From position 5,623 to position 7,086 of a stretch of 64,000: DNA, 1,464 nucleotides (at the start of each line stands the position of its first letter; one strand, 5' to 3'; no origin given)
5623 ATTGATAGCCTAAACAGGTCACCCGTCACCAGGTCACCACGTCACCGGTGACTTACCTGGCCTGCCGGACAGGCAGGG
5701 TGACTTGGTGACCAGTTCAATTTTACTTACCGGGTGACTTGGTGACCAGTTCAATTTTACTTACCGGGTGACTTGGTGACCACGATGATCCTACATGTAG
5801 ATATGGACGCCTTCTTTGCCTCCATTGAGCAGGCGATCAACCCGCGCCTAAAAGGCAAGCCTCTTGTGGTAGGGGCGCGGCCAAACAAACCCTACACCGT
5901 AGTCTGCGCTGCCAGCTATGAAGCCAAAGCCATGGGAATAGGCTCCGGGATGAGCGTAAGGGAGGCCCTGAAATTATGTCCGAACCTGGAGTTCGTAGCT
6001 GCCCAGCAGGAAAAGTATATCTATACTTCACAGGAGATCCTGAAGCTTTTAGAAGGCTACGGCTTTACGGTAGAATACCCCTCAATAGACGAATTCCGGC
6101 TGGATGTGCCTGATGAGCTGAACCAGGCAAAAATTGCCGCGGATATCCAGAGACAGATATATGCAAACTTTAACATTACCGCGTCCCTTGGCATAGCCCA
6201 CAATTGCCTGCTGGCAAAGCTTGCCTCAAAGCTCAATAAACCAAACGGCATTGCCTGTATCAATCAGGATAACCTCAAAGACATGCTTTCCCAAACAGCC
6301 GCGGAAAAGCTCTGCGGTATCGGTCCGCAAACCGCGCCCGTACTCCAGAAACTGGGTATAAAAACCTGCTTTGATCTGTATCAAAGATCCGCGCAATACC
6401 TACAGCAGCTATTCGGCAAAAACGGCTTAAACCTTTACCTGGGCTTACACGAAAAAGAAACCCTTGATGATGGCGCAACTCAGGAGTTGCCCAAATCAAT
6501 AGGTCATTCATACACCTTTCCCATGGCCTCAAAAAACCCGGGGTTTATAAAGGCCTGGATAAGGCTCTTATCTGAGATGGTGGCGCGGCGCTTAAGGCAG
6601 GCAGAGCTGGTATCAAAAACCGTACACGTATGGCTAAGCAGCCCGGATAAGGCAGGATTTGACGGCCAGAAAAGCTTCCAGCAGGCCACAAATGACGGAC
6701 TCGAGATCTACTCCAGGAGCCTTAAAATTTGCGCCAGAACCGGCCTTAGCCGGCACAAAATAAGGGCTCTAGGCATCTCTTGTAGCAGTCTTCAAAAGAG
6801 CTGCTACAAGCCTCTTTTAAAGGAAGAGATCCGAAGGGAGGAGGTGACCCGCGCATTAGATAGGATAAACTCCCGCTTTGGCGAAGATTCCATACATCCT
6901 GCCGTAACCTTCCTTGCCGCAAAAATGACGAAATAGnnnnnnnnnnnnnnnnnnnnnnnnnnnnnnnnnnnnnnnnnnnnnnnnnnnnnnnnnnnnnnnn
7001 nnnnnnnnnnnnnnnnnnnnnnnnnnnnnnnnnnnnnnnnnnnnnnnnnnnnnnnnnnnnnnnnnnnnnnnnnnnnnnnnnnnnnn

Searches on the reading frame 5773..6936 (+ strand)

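Call 68: search_protein_families(library=pfam, proteins=[window:5773-6936:+], max_evalue=0.0001)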
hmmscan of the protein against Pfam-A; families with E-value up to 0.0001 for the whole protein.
window:5773-6936:+ (387 aa): 3 families
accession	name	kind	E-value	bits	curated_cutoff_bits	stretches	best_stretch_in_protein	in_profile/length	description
PF00817.25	IMS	-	7.2e-44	149.7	23.2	1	9-153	1-148/148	impB/mucB/samB family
PF11799.13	IMS_C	-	3.7e-16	59.9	20.7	1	240-342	1-101/109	impB/mucB/samB family C-terminal domain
PF21999.2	IMS_HHH_1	-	3.6e-06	27.8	27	1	179-222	2-46/53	DNA polymerase-iota, thumb domain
